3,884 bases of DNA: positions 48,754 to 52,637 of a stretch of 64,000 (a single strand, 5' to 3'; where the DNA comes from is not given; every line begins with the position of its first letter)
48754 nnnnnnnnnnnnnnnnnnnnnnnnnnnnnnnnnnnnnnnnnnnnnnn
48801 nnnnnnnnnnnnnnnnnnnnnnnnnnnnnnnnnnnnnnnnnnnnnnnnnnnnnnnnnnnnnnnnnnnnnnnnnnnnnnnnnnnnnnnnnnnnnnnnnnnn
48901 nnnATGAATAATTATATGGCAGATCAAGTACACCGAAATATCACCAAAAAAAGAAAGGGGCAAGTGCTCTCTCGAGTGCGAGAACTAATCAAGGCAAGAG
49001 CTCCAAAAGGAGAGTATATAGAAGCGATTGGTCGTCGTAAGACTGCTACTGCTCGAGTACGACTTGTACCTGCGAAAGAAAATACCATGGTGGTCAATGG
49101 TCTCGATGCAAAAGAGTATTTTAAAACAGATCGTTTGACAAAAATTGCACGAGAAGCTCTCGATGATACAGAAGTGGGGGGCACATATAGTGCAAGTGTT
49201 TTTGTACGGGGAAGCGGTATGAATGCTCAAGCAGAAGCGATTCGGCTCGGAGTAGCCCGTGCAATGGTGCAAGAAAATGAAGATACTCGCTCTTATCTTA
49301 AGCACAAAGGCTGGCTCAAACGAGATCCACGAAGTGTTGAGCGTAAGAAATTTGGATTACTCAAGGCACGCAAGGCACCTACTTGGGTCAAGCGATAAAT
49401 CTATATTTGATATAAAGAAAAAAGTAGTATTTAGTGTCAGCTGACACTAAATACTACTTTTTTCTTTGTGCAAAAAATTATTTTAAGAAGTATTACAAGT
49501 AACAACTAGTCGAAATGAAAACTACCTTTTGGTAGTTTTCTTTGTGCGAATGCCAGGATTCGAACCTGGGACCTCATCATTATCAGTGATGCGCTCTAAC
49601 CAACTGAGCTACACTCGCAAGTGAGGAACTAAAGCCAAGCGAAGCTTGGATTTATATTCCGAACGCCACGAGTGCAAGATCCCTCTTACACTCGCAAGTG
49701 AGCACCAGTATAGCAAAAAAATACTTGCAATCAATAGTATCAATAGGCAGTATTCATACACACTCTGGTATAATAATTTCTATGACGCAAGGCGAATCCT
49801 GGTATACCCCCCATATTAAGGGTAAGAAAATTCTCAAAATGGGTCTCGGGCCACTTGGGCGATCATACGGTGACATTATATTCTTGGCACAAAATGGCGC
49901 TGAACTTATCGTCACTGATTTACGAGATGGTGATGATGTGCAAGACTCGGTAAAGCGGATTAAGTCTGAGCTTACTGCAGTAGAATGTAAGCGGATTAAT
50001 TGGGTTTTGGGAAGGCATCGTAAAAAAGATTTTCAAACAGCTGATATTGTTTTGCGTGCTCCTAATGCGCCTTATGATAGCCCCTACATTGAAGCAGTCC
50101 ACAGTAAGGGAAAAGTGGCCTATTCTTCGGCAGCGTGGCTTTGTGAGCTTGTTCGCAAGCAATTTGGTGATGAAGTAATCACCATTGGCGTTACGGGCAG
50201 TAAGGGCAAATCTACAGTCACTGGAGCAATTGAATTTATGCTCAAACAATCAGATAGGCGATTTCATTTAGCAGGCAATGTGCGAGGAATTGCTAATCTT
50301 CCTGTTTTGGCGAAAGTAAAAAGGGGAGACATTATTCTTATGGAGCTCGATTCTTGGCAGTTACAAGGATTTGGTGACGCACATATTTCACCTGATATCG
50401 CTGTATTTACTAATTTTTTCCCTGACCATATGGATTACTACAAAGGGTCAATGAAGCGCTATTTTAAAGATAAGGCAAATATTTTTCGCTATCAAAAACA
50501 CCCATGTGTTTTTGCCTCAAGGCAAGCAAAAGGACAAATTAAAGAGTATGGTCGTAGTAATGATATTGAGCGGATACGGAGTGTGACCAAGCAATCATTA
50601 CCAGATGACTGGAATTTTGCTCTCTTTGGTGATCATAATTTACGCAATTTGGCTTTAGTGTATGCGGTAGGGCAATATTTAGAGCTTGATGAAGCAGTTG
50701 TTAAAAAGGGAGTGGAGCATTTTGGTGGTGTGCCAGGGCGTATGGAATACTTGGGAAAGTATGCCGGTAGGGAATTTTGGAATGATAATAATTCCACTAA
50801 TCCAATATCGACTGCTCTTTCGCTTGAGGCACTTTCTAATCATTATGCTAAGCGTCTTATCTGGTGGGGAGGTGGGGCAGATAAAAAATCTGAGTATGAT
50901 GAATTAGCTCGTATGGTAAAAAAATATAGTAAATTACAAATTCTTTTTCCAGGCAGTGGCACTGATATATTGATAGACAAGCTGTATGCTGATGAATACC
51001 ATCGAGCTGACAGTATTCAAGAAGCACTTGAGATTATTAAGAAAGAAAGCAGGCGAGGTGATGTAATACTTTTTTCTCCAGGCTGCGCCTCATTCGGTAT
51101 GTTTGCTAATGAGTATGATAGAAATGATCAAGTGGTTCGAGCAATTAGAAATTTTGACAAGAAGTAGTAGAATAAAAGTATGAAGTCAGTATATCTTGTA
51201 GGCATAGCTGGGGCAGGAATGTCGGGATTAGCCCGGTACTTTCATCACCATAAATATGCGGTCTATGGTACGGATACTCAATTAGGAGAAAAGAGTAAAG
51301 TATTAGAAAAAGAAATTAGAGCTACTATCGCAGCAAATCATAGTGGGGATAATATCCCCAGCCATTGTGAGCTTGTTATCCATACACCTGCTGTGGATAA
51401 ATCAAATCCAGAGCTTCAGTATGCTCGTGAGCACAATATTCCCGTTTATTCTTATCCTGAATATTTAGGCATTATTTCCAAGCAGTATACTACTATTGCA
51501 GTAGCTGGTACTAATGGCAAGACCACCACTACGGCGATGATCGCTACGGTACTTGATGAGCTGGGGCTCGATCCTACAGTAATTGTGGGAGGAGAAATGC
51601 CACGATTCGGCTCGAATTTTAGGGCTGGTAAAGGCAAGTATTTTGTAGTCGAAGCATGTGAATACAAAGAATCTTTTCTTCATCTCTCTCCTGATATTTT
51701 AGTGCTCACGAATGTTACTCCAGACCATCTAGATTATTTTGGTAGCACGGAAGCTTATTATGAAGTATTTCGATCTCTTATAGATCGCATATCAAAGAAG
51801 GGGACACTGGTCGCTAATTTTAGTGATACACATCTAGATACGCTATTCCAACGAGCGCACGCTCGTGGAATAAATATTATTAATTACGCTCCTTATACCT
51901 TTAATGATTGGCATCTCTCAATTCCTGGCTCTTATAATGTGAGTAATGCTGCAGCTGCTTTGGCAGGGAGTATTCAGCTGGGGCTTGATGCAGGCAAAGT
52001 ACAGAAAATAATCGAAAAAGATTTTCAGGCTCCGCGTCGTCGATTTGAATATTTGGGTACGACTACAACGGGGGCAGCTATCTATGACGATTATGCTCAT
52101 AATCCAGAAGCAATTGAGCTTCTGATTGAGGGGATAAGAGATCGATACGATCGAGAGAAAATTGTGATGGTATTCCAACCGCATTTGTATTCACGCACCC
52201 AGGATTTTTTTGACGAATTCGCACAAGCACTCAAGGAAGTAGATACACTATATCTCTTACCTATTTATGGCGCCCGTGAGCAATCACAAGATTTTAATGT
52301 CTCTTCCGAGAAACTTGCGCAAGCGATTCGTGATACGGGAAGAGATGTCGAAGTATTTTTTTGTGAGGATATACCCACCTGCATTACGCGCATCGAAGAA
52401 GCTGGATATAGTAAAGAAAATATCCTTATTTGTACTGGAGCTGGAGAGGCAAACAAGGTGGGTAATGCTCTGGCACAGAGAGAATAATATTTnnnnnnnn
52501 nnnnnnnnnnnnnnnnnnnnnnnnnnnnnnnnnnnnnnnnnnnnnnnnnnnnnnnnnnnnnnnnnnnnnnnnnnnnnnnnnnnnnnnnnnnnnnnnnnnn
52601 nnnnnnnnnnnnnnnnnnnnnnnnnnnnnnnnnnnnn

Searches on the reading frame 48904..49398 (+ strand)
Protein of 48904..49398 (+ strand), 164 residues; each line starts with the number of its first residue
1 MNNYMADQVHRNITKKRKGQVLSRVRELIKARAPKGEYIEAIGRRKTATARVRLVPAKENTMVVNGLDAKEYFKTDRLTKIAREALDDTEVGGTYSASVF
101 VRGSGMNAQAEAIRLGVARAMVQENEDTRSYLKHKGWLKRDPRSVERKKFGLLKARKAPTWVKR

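Call 34: search_protein_families(library=pfam, proteins=[window:48904-49398:+], max_evalue=0.001)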
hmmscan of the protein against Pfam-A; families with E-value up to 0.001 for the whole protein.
window:48904-49398:+ (164 aa): 1 family
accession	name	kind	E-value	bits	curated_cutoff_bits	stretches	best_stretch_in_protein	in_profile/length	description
PF00380.25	Ribosomal_S9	-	1.7e-34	119.3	22.5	1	43-164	1-121/121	Ribosomal protein S9/S16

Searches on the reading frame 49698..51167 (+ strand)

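Call 34: search_protein_families(library=pfam, proteins=[window:49698-51167:+], max_evalue=0.001)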
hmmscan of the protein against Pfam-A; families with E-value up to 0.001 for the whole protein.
window:49698-51167:+ (489 aa): 2 families
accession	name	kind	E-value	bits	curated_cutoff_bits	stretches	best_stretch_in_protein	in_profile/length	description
PF08245.18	Mur_ligase_M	-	7.1e-18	65.7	24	1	165-269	1-116/200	Mur ligase middle domain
PF02875.26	Mur_ligase_C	-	4.5e-10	40.9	28.4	1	347-461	1-125/127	Mur ligase, glutamate ligase domain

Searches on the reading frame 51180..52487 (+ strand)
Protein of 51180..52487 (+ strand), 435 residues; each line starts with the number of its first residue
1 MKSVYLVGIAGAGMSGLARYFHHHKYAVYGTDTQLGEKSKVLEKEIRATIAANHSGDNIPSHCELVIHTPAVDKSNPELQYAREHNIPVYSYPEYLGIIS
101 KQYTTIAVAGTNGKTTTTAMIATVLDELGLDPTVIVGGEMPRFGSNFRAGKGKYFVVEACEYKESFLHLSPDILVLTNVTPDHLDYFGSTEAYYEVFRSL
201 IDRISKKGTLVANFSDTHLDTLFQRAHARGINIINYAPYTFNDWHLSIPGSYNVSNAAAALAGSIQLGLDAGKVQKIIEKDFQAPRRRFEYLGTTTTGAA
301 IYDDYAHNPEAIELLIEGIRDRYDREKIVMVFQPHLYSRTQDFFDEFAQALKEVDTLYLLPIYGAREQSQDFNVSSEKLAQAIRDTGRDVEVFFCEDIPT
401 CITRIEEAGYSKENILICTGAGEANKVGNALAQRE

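Call 34: search_protein_families(library=pfam, proteins=[window:51180-52487:+], max_evalue=0.001)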
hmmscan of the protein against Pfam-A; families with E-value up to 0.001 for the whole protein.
window:51180-52487:+ (435 aa): 3 families
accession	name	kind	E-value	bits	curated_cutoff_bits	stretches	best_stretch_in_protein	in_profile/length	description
PF08245.18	Mur_ligase_M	-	3e-27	96.3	24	1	108-242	1-151/200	Mur ligase middle domain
PF02875.26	Mur_ligase_C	-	9.5e-21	75.4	28.4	1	287-422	1-127/127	Mur ligase, glutamate ligase domain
PF01225.30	Mur_ligase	-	1.1e-14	55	21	1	4-103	2-94/95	Mur ligase family, catalytic domain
